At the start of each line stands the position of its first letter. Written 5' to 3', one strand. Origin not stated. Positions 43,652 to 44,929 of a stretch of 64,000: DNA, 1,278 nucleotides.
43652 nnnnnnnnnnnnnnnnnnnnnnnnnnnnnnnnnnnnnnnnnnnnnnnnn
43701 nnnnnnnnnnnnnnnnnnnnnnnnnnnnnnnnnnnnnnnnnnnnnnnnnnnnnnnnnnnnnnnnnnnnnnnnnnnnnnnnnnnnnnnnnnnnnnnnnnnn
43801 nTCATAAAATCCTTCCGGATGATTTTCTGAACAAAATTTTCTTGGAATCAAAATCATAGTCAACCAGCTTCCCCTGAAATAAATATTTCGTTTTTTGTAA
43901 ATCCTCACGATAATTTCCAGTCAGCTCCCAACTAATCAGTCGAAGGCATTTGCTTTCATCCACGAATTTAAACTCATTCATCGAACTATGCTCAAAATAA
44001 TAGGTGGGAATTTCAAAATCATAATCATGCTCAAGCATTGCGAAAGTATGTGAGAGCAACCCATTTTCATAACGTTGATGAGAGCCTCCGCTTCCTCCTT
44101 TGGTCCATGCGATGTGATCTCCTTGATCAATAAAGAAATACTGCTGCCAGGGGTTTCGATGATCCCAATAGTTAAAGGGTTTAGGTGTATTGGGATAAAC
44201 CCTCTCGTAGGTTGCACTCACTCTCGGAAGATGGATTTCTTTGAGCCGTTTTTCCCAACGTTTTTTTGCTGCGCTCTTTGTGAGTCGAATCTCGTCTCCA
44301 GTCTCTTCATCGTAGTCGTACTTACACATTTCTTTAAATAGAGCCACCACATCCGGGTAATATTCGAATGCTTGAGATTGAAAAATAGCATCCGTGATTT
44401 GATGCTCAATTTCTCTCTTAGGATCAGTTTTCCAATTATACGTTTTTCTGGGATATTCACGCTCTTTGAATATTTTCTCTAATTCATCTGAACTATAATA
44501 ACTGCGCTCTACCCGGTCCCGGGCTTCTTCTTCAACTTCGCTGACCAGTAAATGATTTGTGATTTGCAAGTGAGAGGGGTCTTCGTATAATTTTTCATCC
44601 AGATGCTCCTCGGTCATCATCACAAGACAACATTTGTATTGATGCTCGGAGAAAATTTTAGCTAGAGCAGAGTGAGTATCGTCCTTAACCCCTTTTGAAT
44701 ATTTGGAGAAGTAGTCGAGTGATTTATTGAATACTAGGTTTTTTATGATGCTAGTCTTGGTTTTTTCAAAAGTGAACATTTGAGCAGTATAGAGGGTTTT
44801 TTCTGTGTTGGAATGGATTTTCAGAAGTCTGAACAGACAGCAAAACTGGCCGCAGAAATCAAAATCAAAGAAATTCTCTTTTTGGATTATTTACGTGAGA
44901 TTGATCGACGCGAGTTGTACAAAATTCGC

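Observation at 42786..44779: Low-GC module: HTH protein + metallophosphoesterase + unknown 325-aa protein, next to toxin-antitoxin genes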

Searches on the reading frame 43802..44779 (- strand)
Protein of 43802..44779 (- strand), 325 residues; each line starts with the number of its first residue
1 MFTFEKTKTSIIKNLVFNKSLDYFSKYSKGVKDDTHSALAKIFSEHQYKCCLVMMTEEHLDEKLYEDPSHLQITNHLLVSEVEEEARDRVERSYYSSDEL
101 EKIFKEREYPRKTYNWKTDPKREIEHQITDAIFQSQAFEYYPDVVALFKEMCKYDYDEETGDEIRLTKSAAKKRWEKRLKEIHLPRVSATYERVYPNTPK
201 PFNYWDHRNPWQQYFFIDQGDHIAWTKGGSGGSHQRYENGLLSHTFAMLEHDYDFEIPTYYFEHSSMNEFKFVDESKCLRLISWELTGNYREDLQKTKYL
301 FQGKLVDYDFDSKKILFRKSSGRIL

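Call 3: search_protein_families(library=pfam, proteins=[window:43802-44779:-], max_evalue=0.1)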
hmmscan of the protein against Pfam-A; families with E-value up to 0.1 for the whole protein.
window:43802-44779:- (325 aa): 1 family
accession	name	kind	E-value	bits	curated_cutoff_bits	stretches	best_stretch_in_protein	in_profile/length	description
PF03417.21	AAT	-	0.083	13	23.2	0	40-121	104-185/225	Acyl-coenzyme A:6-aminopenicillanic acid acyl-transferase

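Call 4: search_protein_families(library=padloc, proteins=[window:43802-44779:-], max_evalue=1)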
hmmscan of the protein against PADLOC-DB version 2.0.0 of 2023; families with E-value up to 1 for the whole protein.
window:43802-44779:- (325 aa): 0 families

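Call 5: search_protein_families(library=ncbifam, proteins=[window:43802-44779:-], max_evalue=0.1)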
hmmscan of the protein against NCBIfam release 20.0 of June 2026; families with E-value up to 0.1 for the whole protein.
window:43802-44779:- (325 aa): 0 families

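Call 6: search_protein_families(library=phrogs, proteins=[window:43802-44779:-], max_evalue=0.1)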
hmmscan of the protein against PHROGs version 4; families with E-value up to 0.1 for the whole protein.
window:43802-44779:- (325 aa): 0 families

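Call 9: find_homologous_proteins(query=window:43802-44779:-)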
Query window:43802-44779:- (325 aa): 2 proteins with E <= 0.001 among 542 candidates.
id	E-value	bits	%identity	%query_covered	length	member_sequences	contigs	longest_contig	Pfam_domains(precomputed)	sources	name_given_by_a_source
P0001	8.0e-221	750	100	100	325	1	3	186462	-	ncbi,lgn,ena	-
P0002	6.1e-118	412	57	98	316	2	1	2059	-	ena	-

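Call 11: find_encoding_contigs(protein=P0002, flank=10000)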
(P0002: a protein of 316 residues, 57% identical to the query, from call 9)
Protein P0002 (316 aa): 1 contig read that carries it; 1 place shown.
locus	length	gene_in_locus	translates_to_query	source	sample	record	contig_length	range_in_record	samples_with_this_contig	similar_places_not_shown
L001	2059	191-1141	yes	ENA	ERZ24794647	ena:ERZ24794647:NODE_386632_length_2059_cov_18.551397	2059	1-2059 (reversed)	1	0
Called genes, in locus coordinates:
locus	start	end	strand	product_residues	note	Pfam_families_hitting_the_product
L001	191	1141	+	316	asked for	-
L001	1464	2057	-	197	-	?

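Call 12: find_encoding_contigs(protein=P0001, flank=10000)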
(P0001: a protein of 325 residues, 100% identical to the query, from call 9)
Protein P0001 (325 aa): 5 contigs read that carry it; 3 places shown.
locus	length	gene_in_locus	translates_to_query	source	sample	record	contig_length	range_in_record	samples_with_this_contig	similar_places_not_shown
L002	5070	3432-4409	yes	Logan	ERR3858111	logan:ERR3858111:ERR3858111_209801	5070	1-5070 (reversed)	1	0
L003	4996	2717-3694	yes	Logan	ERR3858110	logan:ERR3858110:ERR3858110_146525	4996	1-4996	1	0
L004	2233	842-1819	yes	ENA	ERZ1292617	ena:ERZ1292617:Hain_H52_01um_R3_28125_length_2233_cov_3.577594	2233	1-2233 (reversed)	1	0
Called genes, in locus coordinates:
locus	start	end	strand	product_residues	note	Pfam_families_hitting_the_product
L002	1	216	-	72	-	?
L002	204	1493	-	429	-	-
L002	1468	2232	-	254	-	PF01522:Polysacc_deac_1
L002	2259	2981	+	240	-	PF00106:adh_short, PF01370:Epimerase (weak), PF08659:KR, PF23441:SDR, PF13561:adh_short_C2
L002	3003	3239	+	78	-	-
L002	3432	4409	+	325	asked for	-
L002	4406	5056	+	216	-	PF00149:Metallophos, PF12850:Metallophos_2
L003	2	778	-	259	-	?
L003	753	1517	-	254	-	PF01522:Polysacc_deac_1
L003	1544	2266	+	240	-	PF00106:adh_short, PF01370:Epimerase (weak), PF08659:KR, PF23441:SDR, PF13561:adh_short_C2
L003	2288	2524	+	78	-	-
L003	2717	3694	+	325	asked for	-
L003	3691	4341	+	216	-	PF00149:Metallophos, PF12850:Metallophos_2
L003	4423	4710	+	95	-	-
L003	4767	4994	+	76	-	?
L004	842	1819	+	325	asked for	-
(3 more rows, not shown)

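Call 15: find_related_loci(query=A1, collection=genome_contigs, flank=10000)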
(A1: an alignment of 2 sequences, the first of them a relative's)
Query A1 (325 aa) in genome_contigs; peptide patterns used: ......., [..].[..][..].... (x = any residue, [..] = any of these).
72 stretches matched a pattern, but none encodes a relative of the query by tblastn (E <= 1e-3).

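Call 23: search_protein_representatives(alignment_id=A1)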
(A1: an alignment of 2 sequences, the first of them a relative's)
Query: 2 sequences, 327 profile positions. Proteins with E-value up to 0.001 (for the whole library): 141; up to 1e-10: 94; up to 1e-30: 53. The best 141 are listed.
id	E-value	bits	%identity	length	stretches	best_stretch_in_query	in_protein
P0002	8.5e-198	672.3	-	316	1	1-319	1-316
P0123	4.6e-75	269.0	-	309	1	1-309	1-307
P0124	1.7e-65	237.5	-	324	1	2-314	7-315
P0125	4.0e-63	229.7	-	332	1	1-312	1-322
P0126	2.5e-61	223.8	-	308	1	35-318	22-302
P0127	3.2e-60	220.2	-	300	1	46-317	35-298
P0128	2.2e-59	217.4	-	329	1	4-313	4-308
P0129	1.2e-58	215.0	-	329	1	12-317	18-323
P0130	1.6e-57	211.3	-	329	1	1-313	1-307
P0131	2.3e-57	210.8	-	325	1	11-310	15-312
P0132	4.6e-57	209.8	-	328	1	30-311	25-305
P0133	9.2e-56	205.5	-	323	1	12-319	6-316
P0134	3.7e-55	203.5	-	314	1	34-313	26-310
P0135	5.7e-55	202.9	-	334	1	6-313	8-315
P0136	2.5e-50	187.6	-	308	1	1-310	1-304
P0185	7.8e-23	97.3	-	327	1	27-311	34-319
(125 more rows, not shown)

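Call 27: search_solved_structures(query=A2, max_evalue=10)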
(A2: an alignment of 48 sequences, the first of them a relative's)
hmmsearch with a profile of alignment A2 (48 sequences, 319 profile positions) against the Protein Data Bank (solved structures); distinct sequences matched with E-value up to 10: 2.
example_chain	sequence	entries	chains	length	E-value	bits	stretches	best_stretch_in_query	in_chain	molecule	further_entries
3h4p_A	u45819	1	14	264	1.4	11.1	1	83-169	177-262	Proteasome subunit alpha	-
9uy3_R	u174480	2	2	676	1.8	10.7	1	65-119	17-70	Soluble cytochrome b562,Growth hormone secretagogue receptor type 1,Soluble cytochrome b56 | Soluble cytochrome b562,Growth hormone secretagogue receptor type 1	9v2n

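Call 28: search_protein_families(library=pfam, alignment_id=A2, max_evalue=0.01)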
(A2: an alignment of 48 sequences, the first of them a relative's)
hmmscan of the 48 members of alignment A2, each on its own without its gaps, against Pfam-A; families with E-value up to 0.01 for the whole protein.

A. member 1, P0001 (325 aa): 0 families

B. families by the number of members that match (of 48 scanned): 3 families
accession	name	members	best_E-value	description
PF01540.21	Lipoprotein_7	1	0.0035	Adhesin lipoprotein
PF21655.3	L544_NTransf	1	0.0044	L544, nucleotidyltransferase domain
PF09164.15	VitD-bind_III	1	0.0051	Vitamin D binding protein, domain III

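Call 29: find_homologous_proteins(query=A2, max_evalue=0.00001)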
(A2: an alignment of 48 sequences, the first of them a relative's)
Query A2 (48 sequences) (325 aa, profile of the alignment): 3 proteins with E <= 0.00001 among 4290 candidates.
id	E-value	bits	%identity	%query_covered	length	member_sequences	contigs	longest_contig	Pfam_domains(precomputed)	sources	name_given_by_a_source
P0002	1.1e-110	388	57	98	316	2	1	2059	-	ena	-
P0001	4.8e-110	386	100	100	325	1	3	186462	-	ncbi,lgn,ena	-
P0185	3.2e-77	278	27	96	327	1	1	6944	-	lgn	-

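Call 30: find_encoding_contigs(protein=P0185, flank=10000)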
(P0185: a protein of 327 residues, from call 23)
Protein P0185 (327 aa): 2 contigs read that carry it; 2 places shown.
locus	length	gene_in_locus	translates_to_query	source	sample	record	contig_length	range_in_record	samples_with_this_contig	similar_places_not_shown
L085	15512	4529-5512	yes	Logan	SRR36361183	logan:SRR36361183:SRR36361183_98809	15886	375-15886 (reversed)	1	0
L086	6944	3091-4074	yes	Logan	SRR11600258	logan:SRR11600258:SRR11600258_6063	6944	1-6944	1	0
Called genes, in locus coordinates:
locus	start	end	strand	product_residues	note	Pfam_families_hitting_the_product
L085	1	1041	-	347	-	?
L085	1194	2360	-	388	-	PF04545:Sigma70_r4 (weak)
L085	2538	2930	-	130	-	-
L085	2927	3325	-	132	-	-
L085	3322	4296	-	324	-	PF00149:Metallophos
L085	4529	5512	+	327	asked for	-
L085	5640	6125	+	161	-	-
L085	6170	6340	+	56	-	-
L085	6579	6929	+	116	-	-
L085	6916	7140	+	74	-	-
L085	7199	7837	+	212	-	PF00149:Metallophos, PF12850:Metallophos_2 (weak)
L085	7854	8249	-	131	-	-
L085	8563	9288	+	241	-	-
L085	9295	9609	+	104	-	-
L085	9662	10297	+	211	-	-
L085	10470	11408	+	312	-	-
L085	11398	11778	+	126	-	-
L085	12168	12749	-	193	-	-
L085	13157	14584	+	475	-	PF03031:NIF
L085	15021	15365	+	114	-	-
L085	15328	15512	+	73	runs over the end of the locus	-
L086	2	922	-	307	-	?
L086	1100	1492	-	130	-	-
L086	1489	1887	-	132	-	-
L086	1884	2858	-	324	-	PF00149:Metallophos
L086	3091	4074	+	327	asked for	-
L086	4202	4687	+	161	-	-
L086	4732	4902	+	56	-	-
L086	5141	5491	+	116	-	-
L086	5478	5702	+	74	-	-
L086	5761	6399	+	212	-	PF00149:Metallophos, PF12850:Metallophos_2 (weak)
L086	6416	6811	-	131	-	-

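Call 31: find_encoding_contigs(protein=P0123, flank=10000)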
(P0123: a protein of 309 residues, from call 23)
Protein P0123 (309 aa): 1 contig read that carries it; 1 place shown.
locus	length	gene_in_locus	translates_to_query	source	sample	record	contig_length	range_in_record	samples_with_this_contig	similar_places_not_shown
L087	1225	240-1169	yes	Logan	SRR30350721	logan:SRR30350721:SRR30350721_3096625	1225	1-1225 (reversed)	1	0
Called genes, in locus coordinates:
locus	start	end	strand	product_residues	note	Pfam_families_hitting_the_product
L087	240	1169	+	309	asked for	-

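Call 35: predict_structure(alignment_id=A2)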
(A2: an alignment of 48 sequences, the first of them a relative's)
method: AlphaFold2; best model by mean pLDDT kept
length: 325 residues; sequences in the alignment: 48
mean_pLDDT: 94.8   pTM: 0.84
mean pLDDT of the five models: 94.8, 94.6, 94.4, 94.4, 94.2
residues with pLDDT >= 90: 302; 70-90: 11; 50-70: 7; < 50: 5
segments of 3 or more residues with pLDDT < 50: 321-325
pLDDT, mean of each block of 10 residues (from residue 1): 98 98 83 85 97 98 98 98 97 94 98 93 95 97 98 97 97 98 98 96 95 98 97 96 98 98 98 98 95 96 96 86 41
secondary structure, 60 per line:
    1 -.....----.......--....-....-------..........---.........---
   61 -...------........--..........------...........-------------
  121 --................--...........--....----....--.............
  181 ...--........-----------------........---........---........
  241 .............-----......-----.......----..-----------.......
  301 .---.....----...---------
elements in order: E2-6 E11-17 E20-23 H25-28 H36-45 E49-57 E71-78 H81-90 H97-107 H123-138 H141-151 E154-157 E162-165 H168-183 E186-193 E211-218 E222-229 H233-253 E259-264 E270-276 H294-301 E305-309 E314-316

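Call 40: find_related_loci(query=A3, collection=viral_contigs, flank=8000)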
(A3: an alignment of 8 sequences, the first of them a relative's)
Query A3 (332 aa) in viral_contigs; peptide patterns used: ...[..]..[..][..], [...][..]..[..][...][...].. (x = any residue, [..] = any of these).
124 stretches matched a pattern; 2 encode a relative of the query (tblastn E <= 1e-3); 2 distinct loci.
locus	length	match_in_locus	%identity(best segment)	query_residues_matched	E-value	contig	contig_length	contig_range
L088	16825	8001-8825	41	36-324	5e-64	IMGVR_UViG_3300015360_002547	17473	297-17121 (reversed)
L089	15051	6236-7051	37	41-321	2e-44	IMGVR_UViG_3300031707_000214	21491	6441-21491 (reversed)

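Call 47: search_protein_families(library=pfam, proteins=[L088:4362-6167:+, L088:7117-7902:+, L088:8837-9715:+, L088:9880-10395:+, L089:7149-7823:+, L089:8172-9413:+, L089:9410-10861:+, L089:5614-6039:-, L085:5640-6125:+, L085:3322-4296:-], max_evalue=0.001)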
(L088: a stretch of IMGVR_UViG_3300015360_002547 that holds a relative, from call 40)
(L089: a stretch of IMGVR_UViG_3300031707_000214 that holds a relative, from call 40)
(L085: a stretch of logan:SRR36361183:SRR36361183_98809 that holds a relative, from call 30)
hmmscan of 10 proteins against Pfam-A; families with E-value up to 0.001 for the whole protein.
L088:4362-6167:+ (601 aa): 1 family
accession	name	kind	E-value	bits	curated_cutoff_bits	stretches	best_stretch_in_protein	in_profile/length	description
PF00691.25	OmpA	-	3e-16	60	27.2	1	495-592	2-98/98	OmpA family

L088:7117-7902:+ (261 aa): 0 families

L088:8837-9715:+ (292 aa): 2 families
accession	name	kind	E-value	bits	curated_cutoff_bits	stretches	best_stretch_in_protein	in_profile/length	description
PF00005.33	ABC_tran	-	6.2e-26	92.1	25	1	55-187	8-136/137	ABC transporter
PF13304.12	AAA_21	-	0.00023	21.8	27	0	143-220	221-299/304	AAA domain, putative AbiEii toxin, Type IV TA system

L088:9880-10395:+ (171 aa): 1 family
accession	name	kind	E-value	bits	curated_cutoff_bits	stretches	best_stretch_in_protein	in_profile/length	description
PF03061.28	4HBT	-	2.6e-13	50.5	20.6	1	62-134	2-74/79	Thioesterase superfamily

L089:7149-7823:+ (224 aa): 0 families

L089:8172-9413:+ (413 aa): 2 families
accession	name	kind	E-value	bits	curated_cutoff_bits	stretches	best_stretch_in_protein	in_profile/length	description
PF00293.34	NUDIX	-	4.9e-13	49.7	21.1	1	262-405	7-132/134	NUDIX domain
PF01467.32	CTP_transf_like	-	3e-08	34.4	21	1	39-175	7-132/133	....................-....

L089:9410-10861:+ (483 aa): 2 families
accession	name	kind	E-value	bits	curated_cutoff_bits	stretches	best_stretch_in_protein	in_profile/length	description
PF04095.22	NAPRTase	-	2.6e-47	162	20.8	1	178-417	1-222/239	Nicotinate phosphoribosyltransferase (NAPRTase) family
PF18127.6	NAMPT_N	-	4.7e-32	110.6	25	1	13-106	4-98/98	Nicotinamide phosphoribosyltransferase, N-terminal domain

L089:5614-6039:- (141 aa): 1 family
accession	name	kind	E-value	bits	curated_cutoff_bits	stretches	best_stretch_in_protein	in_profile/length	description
PF13711.11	DUF4160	-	0.00055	20.5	23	1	82-125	23-65/65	Domain of unknown function (DUF4160)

L085:5640-6125:+ (161 aa): 0 families

L085:3322-4296:- (324 aa): 1 family
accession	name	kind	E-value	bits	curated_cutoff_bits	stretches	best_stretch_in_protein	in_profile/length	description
PF00149.33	Metallophos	-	1.2e-17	65.4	21.5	1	78-242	1-190/191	Calcineurin-like phosphoesterase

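Call 49: fold_search(model_id=the predicted structure, library=viral)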
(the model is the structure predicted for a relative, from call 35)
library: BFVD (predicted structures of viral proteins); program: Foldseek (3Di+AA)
matches with E <= 10: 196; with E <= 0.001: 0
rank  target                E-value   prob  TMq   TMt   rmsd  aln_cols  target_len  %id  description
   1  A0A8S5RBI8            4.1e-01  0.02  0.07  0.11  12.9       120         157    9  Uncharacterized protein [virus sp. ctmTa7]
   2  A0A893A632            4.9e-01  0.07  0.11  0.17  21.7       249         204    6  Replicase (Fragment) [Riboviria sp.]
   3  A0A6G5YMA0            5.2e-01  0.30  0.13  0.27   9.2       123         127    7  (no name in the UniProt tables at hand)
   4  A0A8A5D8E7            6.2e-01  0.05  0.12  0.07  25.5       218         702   13  (no name in the UniProt tables at hand)
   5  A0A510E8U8            7.4e-01  0.08  0.09  0.19  17.2       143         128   10  (no name in the UniProt tables at hand)
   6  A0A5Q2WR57            7.4e-01  0.03  0.09  0.12  29.9       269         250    8  (no name in the UniProt tables at hand)
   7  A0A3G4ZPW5            8.3e-01  0.04  0.11  0.11  25.2       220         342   11  Uncharacterized protein [Terrestrivirus sp.]
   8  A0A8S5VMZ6            9.4e-01  0.04  0.12  0.07  15.7       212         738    8  (no name in the UniProt tables at hand)
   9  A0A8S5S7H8            9.4e-01  0.03  0.10  0.05  30.6       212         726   13  Tail protein [Siphoviridae sp. ctAFE3]
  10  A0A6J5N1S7            9.9e-01  0.15  0.14  0.20  10.0       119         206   13  Uncharacterized protein [uncultured Caudovirales phage]
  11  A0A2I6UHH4            9.9e-01  0.09  0.13  0.22  17.1       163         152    7  (no name in the UniProt tables at hand)
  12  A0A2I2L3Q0            9.9e-01  0.03  0.08  0.12  24.2       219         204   12  NUDIX hydrolase (MutT) [Orpheovirus IHUMI-LCC2]
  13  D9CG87                1.1e+00  0.07  0.12  0.16   9.8        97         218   10  (no name in the UniProt tables at hand)
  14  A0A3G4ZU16            1.1e+00  0.03  0.11  0.09  17.5       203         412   12  Uncharacterized protein [Dasosvirus sp.]
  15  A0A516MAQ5            1.1e+00  0.02  0.11  0.13  25.2       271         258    8  (no name in the UniProt tables at hand)
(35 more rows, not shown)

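Call 50: find_encoding_contigs(protein=P0124, flank=10000, max_places=3)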
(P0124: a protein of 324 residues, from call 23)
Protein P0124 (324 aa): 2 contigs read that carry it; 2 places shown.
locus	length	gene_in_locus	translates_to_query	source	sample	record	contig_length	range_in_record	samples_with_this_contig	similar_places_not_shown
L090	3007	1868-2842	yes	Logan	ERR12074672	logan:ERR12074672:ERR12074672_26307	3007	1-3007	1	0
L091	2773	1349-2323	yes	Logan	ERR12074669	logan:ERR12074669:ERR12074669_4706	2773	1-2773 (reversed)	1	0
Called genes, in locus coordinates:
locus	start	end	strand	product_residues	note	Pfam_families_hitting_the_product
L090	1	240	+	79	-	?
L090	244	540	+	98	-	-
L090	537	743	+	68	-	-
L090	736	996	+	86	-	-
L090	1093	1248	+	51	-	-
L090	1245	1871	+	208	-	PF00149:Metallophos, PF12850:Metallophos_2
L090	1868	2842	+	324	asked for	-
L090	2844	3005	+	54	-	?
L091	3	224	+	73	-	?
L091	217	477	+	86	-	-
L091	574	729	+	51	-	-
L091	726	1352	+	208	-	PF00149:Metallophos, PF12850:Metallophos_2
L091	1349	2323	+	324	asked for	-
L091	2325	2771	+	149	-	?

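Call 51: find_encoding_contigs(protein=P0125, flank=10000, max_places=3)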
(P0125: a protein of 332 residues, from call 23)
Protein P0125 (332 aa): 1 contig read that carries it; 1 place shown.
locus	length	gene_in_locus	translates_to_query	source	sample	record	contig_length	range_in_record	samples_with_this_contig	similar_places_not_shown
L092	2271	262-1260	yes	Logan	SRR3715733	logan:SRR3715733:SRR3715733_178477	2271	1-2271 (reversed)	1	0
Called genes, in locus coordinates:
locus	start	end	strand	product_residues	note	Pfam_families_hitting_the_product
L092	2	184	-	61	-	?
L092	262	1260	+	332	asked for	-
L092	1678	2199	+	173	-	-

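Call 53: find_related_loci(query=P0124, collection=viral_contigs, flank=8000)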
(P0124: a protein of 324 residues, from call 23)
Query P0124 (324 aa) in viral_contigs; peptide patterns used: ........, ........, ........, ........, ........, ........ (x = any residue, [..] = any of these).
15 stretches matched a pattern, but none encodes a relative of the query by tblastn (E <= 1e-3).
